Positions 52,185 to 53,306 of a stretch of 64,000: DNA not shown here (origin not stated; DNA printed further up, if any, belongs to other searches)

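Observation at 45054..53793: Self-contained, sigma-54-promoted type II FAS-like locus with its own ACP, PPTase, acyl-CoA dehydrogenase and HX4D acyltransferase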

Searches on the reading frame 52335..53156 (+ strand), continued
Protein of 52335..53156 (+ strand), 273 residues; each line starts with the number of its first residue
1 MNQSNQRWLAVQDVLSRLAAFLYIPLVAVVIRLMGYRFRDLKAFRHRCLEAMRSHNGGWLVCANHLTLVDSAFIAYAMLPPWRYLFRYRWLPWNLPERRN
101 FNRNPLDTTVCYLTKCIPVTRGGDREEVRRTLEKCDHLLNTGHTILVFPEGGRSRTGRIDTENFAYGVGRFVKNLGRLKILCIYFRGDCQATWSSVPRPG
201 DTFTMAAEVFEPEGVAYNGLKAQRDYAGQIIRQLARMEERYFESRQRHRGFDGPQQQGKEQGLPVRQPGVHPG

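Call 68: find_homologous_proteins(query=L078:4645-5586:+, max_evalue=1e-10)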
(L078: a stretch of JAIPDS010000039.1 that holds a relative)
Query L078:4645-5586:+ (313 aa): 7091 proteins with E <= 1e-10 among 8000 candidates; the best 120 are listed.
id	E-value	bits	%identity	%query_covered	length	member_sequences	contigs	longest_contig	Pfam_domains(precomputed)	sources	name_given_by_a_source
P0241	9.4e-204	693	100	100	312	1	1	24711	PF12241.15,PF13561.13,PF00106.32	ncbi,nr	ncbi:MAG: SDR family oxidoreductase [Desulfobacteraceae bacterium]|nr:SDR family oxidoreductase [Des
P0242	1.9e-190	650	93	100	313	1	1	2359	PF12241.15,PF13561.13,PF00106.32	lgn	-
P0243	4.9e-186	635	90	100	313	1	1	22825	PF12241.15,PF13561.13,PF00106.32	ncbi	ncbi:MAG: SDR family oxidoreductase [Desulfosalsimonas sp.]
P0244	1.1e-185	634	90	100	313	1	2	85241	PF12241.15,PF13561.13,PF00106.32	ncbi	ncbi:MAG: SDR family oxidoreductase [Desulfobacterales bacterium]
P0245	1.1e-185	634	90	100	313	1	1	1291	PF12241.15,PF13561.13,PF00106.32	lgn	-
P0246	1.6e-185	633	90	100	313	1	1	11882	PF12241.15,PF13561.13,PF00106.32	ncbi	ncbi:MAG: SDR family oxidoreductase [Desulfobacterales bacterium]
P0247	2.0e-185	633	90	100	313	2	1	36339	PF12241.15,PF13561.13,PF00106.32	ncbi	ncbi:MAG: SDR family oxidoreductase [Desulfosalsimonas sp.]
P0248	2.7e-184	629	90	100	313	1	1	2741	PF12241.15,PF13561.13,PF00106.32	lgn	-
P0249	4.5e-184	629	90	100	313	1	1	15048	PF12241.15,PF13561.13,PF00106.32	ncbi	ncbi:MAG: SDR family oxidoreductase [Desulfobacterales bacterium]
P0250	4.8e-174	596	84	100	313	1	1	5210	PF13561.13,PF00106.32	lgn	-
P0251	6.7e-171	585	84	100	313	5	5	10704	PF08659.17,PF12241.15,PF13561.13,PF00106.32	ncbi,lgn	ncbi:MAG: SDR family oxidoreductase [Thermodesulfobacteriota bacterium]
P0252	9.9e-169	578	82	100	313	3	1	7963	PF13561.13,PF00106.32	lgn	-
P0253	2.1e-168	577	81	100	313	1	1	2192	PF13561.13,PF00106.32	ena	-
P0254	3.7e-168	576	81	100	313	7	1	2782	PF13561.13,PF00106.32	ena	-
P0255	3.2e-167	573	87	91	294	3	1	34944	PF12241.15,PF13561.13,PF00106.32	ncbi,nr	ncbi:MAG: SDR family oxidoreductase, partial [Desulfobacteraceae bacterium]|nr:SDR family oxidoreduc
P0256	1.2e-166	571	81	100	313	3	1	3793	PF13561.13,PF00106.32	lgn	-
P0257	3.1e-166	570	80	100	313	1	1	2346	PF12241.15,PF13561.13,PF00106.32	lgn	-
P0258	3.6e-164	563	81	100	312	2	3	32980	PF13561.13,PF00106.32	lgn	-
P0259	9.5e-162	555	79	100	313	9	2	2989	PF12241.15,PF13561.13,PF00106.32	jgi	jgi:NAD(P)-dependent dehydrogenase (short-subunit alcohol dehydrogenase family)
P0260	7.0e-160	549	79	100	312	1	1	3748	PF12241.15,PF13561.13,PF00106.32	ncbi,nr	ncbi:MAG: SDR family oxidoreductase [Desulfobacterales bacterium]|nr:SDR family oxidoreductase [Desu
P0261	1.5e-159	548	79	100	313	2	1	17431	PF12241.15,PF13561.13,PF00106.32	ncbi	-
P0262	3.0e-159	547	78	100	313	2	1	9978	PF13561.13,PF00106.32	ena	-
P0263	1.3e-157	542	77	100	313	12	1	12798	PF13561.13,PF00106.32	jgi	jgi:NAD(P)-dependent dehydrogenase (short-subunit alcohol dehydrogenase family)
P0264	3.2e-152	524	76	100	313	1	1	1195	PF13561.13,PF00106.32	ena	-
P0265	2.9e-148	511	72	99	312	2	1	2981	PF13561.13,PF00106.32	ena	-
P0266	4.7e-147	507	72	100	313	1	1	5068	PF08659.17,PF13561.13,PF00106.32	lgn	-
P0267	4.8e-146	504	71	100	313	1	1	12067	PF08659.17,PF13561.13,PF00106.32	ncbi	-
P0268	2.4e-144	498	70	100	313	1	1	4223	PF12241.15,PF13561.13,PF00106.32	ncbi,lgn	-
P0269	2.7e-143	495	71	100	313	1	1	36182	PF08659.17,PF12241.15,PF13561.13,PF00106.32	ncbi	-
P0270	4.7e-143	494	70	100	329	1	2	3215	PF08659.17,PF12241.15,PF13561.13,PF00106.32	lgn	-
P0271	1.5e-142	492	70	100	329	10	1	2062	PF08659.17,PF12241.15,PF13561.13,PF00106.32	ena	-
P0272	6.3e-141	487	70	100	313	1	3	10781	PF08659.17,PF13561.13,PF00106.32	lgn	-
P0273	2.6e-138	478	71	99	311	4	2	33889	PF08659.17,PF12241.15,PF13561.13,PF00106.32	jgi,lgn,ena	-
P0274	2.7e-138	478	69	100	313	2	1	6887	PF12241.15,PF13561.13,PF00106.32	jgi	jgi:NAD(P)-dependent dehydrogenase (short-subunit alcohol dehydrogenase family)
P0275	7.9e-138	477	70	99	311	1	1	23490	PF13561.13,PF00106.32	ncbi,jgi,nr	ncbi:MAG: SDR family oxidoreductase [Deltaproteobacteria bacterium]|nr:SDR family oxidoreductase [De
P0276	9.6e-138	476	71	100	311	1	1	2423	PF12241.15,PF13561.13,PF00106.32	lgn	-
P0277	3.0e-137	475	69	100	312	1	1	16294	PF08659.17,PF12241.15,PF13561.13,PF23441.1,PF00106.32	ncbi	-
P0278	4.4e-137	474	68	100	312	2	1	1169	PF13561.13,PF00106.32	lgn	-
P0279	1.6e-136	472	69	100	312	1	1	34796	PF12241.15,PF13561.13,PF23441.1,PF00106.32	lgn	-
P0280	1.9e-136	472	69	100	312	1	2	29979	PF08659.17,PF12241.15,PF13561.13,PF00106.32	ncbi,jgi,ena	-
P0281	4.2e-136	471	69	100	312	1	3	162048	PF08659.17,PF12241.15,PF13561.13,PF23441.1,PF00106.32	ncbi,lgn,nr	ncbi:MAG: SDR family oxidoreductase [Desulfobacteraceae bacterium]|nr:SDR family oxidoreductase [Des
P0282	4.6e-136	471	68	100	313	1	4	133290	PF08659.17,PF12241.15,PF13561.13,PF00106.32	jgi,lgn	jgi:NAD(P)-dependent dehydrogenase (short-subunit alcohol dehydrogenase family)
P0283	9.0e-136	470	67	100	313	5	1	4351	PF13561.13,PF00106.32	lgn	-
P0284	1.2e-135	470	70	99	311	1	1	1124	PF12241.15,PF13561.13,PF00106.32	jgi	jgi:NAD(P)-dependent dehydrogenase (short-subunit alcohol dehydrogenase family)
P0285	1.6e-135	469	70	99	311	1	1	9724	PF08659.17,PF12241.15,PF13561.13,PF23441.1,PF00106.32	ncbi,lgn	-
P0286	1.8e-135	469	69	99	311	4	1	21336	PF08659.17,PF12241.15,PF13561.13,PF00106.32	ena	-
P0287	2.7e-135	468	68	99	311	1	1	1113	PF08659.17,PF12241.15,PF13561.13,PF00106.32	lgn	-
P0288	1.0e-134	467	67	100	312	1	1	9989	PF08659.17,PF12241.15,PF13561.13,PF00106.32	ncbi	-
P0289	1.3e-134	466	68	100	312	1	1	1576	PF08659.17,PF12241.15,PF13561.13,PF00106.32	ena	-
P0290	1.4e-134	466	68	99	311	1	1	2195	PF08659.17,PF12241.15,PF13561.13,PF23441.1,PF00106.32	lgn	-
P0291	1.7e-134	466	67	100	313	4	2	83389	PF08659.17,PF12241.15,PF13561.13,PF00106.32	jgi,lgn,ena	-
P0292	2.0e-134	466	68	99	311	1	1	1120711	PF08659.17,PF12241.15,PF13561.13,PF00106.32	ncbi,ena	-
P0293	2.0e-134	466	69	100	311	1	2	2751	PF08659.17,PF12241.15,PF13561.13,PF00106.32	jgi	-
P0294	3.5e-134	465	71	100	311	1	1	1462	PF08659.17,PF12241.15,PF13561.13,PF00106.32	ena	-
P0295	4.6e-134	464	68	99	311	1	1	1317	PF08659.17,PF12241.15,PF13561.13,PF00106.32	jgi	jgi:NAD(P)-dependent dehydrogenase (short-subunit alcohol dehydrogenase family)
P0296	6.7e-134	464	68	99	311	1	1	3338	PF08659.17,PF12241.15,PF13561.13,PF00106.32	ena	-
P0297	7.7e-134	464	68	99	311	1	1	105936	PF08659.17,PF12241.15,PF13561.13,PF00106.32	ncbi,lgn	ncbi:MAG: SDR family oxidoreductase [Dissulfuribacterales bacterium]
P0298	1.0e-133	463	69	99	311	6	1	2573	PF12241.15,PF13561.13,PF00106.32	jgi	-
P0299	1.6e-133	463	66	100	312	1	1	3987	PF08659.17,PF12241.15,PF13561.13,PF00106.32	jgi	jgi:NAD(P)-dependent dehydrogenase (short-subunit alcohol dehydrogenase family)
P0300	3.2e-133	462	67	99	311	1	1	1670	PF08659.17,PF12241.15,PF13561.13,PF00106.32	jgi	-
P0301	4.2e-133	461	69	100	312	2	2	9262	PF08659.17,PF12241.15,PF13561.13,PF23441.1,PF00106.32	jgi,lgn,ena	-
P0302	7.8e-133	460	69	100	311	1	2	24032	PF08659.17,PF12241.15,PF13561.13,PF00106.32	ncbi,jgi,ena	-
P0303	3.3e-132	458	67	99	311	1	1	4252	PF08659.17,PF12241.15,PF13561.13,PF00106.32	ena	-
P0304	3.5e-132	458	68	99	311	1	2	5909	PF08659.17,PF12241.15,PF13561.13,PF00106.32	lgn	-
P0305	3.7e-132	458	67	99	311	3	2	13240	PF08659.17,PF12241.15,PF13561.13,PF00106.32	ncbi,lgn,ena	-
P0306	4.1e-132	458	68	99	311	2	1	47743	PF12241.15,PF13561.13,PF00106.32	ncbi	-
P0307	4.6e-132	458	68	99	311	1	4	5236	PF08659.17,PF12241.15,PF13561.13,PF23441.1,PF00106.32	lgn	-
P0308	7.5e-132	457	68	100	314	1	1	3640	PF08659.17,PF12241.15,PF13561.13,PF00106.32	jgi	jgi:NAD(P)-dependent dehydrogenase (short-subunit alcohol dehydrogenase family)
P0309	8.0e-132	457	68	100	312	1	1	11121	PF13561.13,PF00106.32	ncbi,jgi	-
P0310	8.0e-132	457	68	100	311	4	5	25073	PF12241.15,PF13561.13,PF00106.32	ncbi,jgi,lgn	jgi:NAD(P)-dependent dehydrogenase (short-subunit alcohol dehydrogenase family)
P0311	8.4e-132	457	68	100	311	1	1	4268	PF08659.17,PF12241.15,PF13561.13,PF00106.32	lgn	-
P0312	9.0e-132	457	68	99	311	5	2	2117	PF08659.17,PF13561.13,PF00106.32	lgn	-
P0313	1.5e-131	456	68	99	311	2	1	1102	PF08659.17,PF12241.15,PF13561.13,PF00106.32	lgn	-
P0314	1.5e-131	456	68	99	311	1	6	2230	PF08659.17,PF12241.15,PF13561.13,PF23441.1,PF00106.32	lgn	-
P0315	3.6e-131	455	66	100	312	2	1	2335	PF08659.17,PF12241.15,PF13561.13,PF00106.32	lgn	-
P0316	4.5e-131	455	68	99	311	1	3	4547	PF13561.13,PF00106.32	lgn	-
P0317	1.1e-130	453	68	99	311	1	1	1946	PF08659.17,PF12241.15,PF13561.13,PF23441.1,PF00106.32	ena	-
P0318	1.3e-130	453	68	100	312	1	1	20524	PF08659.17,PF12241.15,PF13561.13,PF00106.32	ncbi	-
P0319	1.6e-130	453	68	99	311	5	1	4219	PF12241.15,PF13561.13,PF00106.32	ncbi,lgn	-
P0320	1.6e-130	453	65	99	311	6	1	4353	PF12241.15,PF13561.13,PF00106.32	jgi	-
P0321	1.7e-130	453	68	99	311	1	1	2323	PF12241.15,PF13561.13,PF23441.1,PF00106.32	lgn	-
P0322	2.4e-130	452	65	100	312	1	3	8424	PF08659.17,PF12241.15,PF13561.13,PF00106.32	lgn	-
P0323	4.9e-130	451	67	99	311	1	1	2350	PF12241.15,PF13561.13,PF00106.32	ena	-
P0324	6.0e-130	451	66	100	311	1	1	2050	PF08659.17,PF12241.15,PF13561.13,PF23441.1,PF00106.32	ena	-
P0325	1.3e-129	450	66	99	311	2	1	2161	PF12241.15,PF13561.13,PF23441.1,PF00106.32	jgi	-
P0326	1.7e-129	449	67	100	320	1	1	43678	PF08659.17,PF12241.15,PF13561.13,PF23441.1,PF00106.32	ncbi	-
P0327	1.9e-129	449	65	99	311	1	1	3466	PF08659.17,PF12241.15,PF13561.13,PF23441.1,PF00106.32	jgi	-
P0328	2.0e-129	449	67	99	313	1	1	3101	PF08659.17,PF12241.15,PF13561.13,PF00106.32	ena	-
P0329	2.2e-129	449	67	100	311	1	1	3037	PF08659.17,PF12241.15,PF13561.13,PF23441.1,PF00106.32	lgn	-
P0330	3.8e-129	448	67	100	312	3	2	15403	PF08659.17,PF12241.15,PF13561.13,PF23441.1,PF00106.32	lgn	-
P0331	8.7e-129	447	66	99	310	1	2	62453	PF08659.17,PF12241.15,PF13561.13,PF00106.32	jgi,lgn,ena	-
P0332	9.2e-129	447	66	99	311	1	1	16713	PF08659.17,PF12241.15,PF13561.13,PF23441.1,PF00106.32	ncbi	-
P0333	1.3e-128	447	66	100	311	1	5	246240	PF08659.17,PF12241.15,PF13561.13,PF00106.32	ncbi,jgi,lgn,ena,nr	ncbi:MAG: SDR family oxidoreductase [Proteobacteria bacterium]|nr:SDR family oxidoreductase [Pseudom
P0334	1.3e-128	446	67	99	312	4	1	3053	PF12241.15,PF13561.13,PF00106.32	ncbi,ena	-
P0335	1.5e-128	446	65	100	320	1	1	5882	PF08659.17,PF12241.15,PF13561.13,PF23441.1,PF00106.32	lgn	-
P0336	1.5e-128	446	67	100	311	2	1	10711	PF08659.17,PF13561.13,PF00106.32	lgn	-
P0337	1.6e-128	446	66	100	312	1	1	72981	PF12241.15,PF13561.13,PF00106.32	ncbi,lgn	-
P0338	2.5e-128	446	67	99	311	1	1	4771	PF13561.13,PF00106.32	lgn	-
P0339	4.3e-128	445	66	99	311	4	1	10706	PF13561.13,PF00106.32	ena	-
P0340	6.5e-128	444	65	99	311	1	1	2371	PF08659.17,PF12241.15,PF13561.13,PF23441.1,PF00106.32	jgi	-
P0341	7.0e-128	444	68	99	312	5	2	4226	PF12241.15,PF13561.13,PF00106.32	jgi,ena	-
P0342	1.3e-127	443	66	100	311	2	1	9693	PF08659.17,PF12241.15,PF13561.13,PF23441.1,PF00106.32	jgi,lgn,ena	-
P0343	1.5e-127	443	65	99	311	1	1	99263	PF12241.15,PF13561.13,PF00106.32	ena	-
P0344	2.0e-127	443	65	100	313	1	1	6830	PF08659.17,PF12241.15,PF13561.13,PF00106.32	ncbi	-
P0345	2.0e-127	443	67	99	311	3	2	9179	PF08659.17,PF13561.13,PF00106.32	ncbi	ncbi:MAG: SDR family oxidoreductase [Desulfosalsimonadaceae bacterium]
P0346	2.8e-127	442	65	100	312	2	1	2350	PF08659.17,PF12241.15,PF13561.13,PF23441.1,PF00106.32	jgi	jgi:NAD(P)-dependent dehydrogenase (short-subunit alcohol dehydrogenase family)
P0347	1.0e-126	440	65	100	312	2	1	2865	PF08659.17,PF12241.15,PF13561.13,PF00106.32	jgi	jgi:NAD(P)-dependent dehydrogenase (short-subunit alcohol dehydrogenase family)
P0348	1.2e-126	440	67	100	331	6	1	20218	PF08659.17,PF13561.13,PF23441.1,PF00106.32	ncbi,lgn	-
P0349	1.5e-126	440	64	99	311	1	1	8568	PF08659.17,PF12241.15,PF13561.13,PF23441.1,PF00106.32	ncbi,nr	ncbi:MAG: SDR family oxidoreductase [Desulfosalsimonadaceae bacterium]|nr:SDR family oxidoreductase 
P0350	1.7e-126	440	67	99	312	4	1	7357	PF08659.17,PF12241.15,PF13561.13,PF00106.32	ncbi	-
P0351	2.1e-126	439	64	99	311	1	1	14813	PF12241.15,PF13561.13,PF00106.32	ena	-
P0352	3.7e-126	438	63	99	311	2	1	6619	PF12241.15,PF13561.13,PF00106.32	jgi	jgi:NAD(P)-dependent dehydrogenase (short-subunit alcohol dehydrogenase family)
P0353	4.3e-126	438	64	99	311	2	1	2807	PF13561.13,PF00106.32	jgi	-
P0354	5.9e-126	438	65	100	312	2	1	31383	PF08659.17,PF12241.15,PF13561.13,PF00106.32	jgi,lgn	-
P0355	2.7e-125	436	64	100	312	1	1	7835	PF08659.17,PF12241.15,PF13561.13,PF00106.32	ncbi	-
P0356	3.1e-125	435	63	99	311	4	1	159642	PF12241.15,PF13561.13,PF00106.32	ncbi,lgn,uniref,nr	ncbi:SDR family oxidoreductase [Desulfatibacillum aliphaticivorans]|uniref:SDR family oxidoreductase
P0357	1.2e-124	433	63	99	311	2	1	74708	PF08659.17,PF12241.15,PF13561.13,PF00106.32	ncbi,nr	ncbi:MAG: SDR family oxidoreductase [Desulfobacteraceae bacterium]|nr:MAG: SDR family oxidoreductase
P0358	1.3e-124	433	65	99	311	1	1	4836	PF12241.15,PF13561.13,PF00106.32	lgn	-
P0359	1.4e-124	433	66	100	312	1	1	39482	PF12241.15,PF13561.13,PF00106.32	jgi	jgi:NAD(P)-dependent dehydrogenase (short-subunit alcohol dehydrogenase family)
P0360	2.2e-124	433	65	100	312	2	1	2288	PF08659.17,PF12241.15,PF13561.13,PF00106.32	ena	-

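Call 69: find_encoding_contigs(protein=P0356, flank=10000, max_places=1)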
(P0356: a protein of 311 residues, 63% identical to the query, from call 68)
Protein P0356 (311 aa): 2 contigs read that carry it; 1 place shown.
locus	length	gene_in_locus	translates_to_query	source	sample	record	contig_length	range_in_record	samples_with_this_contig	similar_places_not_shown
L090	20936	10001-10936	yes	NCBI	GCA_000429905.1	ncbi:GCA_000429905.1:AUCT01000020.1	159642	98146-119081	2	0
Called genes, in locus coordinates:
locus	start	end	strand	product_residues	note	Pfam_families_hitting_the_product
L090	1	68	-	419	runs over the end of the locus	PF00275:EPSP_synthase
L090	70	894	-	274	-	PF08501:Shikimate_dh_N, PF01488:Shikimate_DH, PF03807:F420_oxidored (weak), PF18317:SDH_C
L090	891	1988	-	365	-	PF01817:CM_2, PF00800:PDT, PF01842:ACT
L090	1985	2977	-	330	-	PF01959:DHQS, PF26558:DHQS_2nd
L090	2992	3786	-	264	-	PF01791:DeoC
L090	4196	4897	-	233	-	PF01844:HNH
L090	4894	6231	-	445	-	PF02463:SMC_N, PF13175:AAA_15, PF13476:AAA_23, PF13555:AAA_29 (weak), PF13304:AAA_21, PF13175:AAA_15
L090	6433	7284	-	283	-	PF01937:ARMT1-like_dom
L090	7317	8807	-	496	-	PF00158:Sigma54_activat, PF25601:AAA_lid_14 (faint)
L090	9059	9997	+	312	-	PF00698:Acyl_transf_1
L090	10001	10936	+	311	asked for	PF00106:adh_short (weak), PF12241:Enoyl_reductase (faint), PF00106:adh_short, PF13561:adh_short_C2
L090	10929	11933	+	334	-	PF08545:ACP_syn_III, PF08541:ACP_syn_III_C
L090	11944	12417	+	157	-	PF22817:ApeP-like, PF07977:FabA, PF22818:ApeI-like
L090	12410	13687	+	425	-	PF00109:ketoacyl-synt, PF02801:Ketoacyl-synt_C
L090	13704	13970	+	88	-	-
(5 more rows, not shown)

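Call 70: find_encoding_contigs(protein=P0297, flank=10000, max_places=1)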
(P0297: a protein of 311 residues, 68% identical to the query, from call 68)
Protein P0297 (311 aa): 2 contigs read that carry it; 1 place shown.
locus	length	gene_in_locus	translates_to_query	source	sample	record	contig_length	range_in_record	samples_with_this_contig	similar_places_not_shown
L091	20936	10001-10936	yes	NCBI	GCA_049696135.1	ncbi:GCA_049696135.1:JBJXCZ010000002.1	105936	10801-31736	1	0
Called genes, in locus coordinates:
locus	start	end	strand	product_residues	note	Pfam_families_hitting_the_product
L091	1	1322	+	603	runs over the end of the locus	PF07724:AAA_2, PF00004:AAA, PF10431:ClpB_D2-small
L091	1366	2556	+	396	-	PF04055:Radical_SAM, PF13353:Fer4_12, PF13186:SPASM (faint)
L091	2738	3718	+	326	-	PF00490:ALAD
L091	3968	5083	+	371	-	PF13353:Fer4_12 (weak), PF04055:Radical_SAM, PF13186:SPASM (weak)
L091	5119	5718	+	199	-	PF00753:Lactamase_B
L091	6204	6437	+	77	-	PF02604:PhdYeFM_antitox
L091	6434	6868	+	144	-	PF01850:PIN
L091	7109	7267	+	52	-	-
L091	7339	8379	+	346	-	PF00933:Glyco_hydro_3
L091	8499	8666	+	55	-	-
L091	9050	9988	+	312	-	PF00698:Acyl_transf_1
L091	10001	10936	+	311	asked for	PF00106:adh_short (weak), PF08659:KR (weak), PF12241:Enoyl_reductase (weak), PF00106:adh_short, PF13561:adh_short_C2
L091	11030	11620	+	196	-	PF07977:FabA, PF22818:ApeI-like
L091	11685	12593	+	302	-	PF00106:adh_short, PF08659:KR, PF13561:adh_short_C2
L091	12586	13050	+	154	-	PF22817:ApeP-like, PF07977:FabA, PF22818:ApeI-like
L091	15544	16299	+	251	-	PF01553:Acyltransferase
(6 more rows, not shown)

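Call 71: find_encoding_contigs(protein=P0333, flank=10000, max_places=1)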
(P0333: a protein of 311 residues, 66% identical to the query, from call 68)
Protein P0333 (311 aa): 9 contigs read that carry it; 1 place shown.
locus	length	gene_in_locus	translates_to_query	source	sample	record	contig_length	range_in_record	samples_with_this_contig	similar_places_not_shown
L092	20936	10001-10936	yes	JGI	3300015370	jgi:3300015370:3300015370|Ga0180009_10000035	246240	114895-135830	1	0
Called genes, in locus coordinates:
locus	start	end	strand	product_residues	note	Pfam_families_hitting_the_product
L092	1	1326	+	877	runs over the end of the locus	PF01411:tRNA-synt_2c, PF07973:tRNA_SAD, PF02272:DHHA1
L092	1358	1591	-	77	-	-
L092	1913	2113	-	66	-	-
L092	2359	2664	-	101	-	-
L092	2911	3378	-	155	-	-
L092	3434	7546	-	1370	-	PF20148:DUF6531, PF05593:RHS_repeat (weak), PF25023:TEN_YD-shell (weak), PF03527:RHS, PF25023:TEN_YD-shell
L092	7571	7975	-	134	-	PF02412:TSP_3 (weak)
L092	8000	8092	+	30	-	-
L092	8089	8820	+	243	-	PF01381:HTH_3 (faint), PF13443:HTH_26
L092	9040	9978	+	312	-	PF00698:Acyl_transf_1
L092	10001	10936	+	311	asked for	PF00106:adh_short (weak), PF08659:KR (weak), PF12241:Enoyl_reductase (faint), PF13561:adh_short_C2, PF00106:adh_short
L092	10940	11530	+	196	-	PF07977:FabA, PF22818:ApeI-like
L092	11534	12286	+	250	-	PF00106:adh_short, PF08659:KR, PF13561:adh_short_C2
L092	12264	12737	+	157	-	PF22817:ApeP-like, PF07977:FabA, PF22818:ApeI-like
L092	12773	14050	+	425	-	PF00109:ketoacyl-synt, PF00108:Thiolase_N (faint), PF02801:Ketoacyl-synt_C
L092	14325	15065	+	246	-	PF01553:Acyltransferase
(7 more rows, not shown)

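Call 89: predict_structure(alignment_id=A3)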
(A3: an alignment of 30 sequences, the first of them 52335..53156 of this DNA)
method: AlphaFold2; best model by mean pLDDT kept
length: 273 residues; sequences in the alignment: 30
mean_pLDDT: 80.3   pTM: 0.78
mean pLDDT of the five models: 80.3, 79.5, 78.0, 77.1, 76.5
residues with pLDDT >= 90: 114; 70-90: 106; 50-70: 24; < 50: 29
segments of 3 or more residues with pLDDT < 50: 249-273
pLDDT, mean of each block of 10 residues (from residue 1): 84 93 93 93 96 93 78 92 93 84 77 85 80 91 85 58 76 82 87 74 93 88 90 90 65 32 31 33
secondary structure, 60 per line:
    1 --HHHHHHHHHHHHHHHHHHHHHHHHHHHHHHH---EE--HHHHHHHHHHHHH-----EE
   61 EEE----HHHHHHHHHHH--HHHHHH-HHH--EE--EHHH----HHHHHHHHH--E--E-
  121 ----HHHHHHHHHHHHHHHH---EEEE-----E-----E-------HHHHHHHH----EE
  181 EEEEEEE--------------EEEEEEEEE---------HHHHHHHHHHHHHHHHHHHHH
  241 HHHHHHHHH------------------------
elements in order: H3-33 H41-53 E59-63 H68-78 H81-86 H105-113 H125-140 E144-147 H167-174 E179-187 E202-210 H220-249
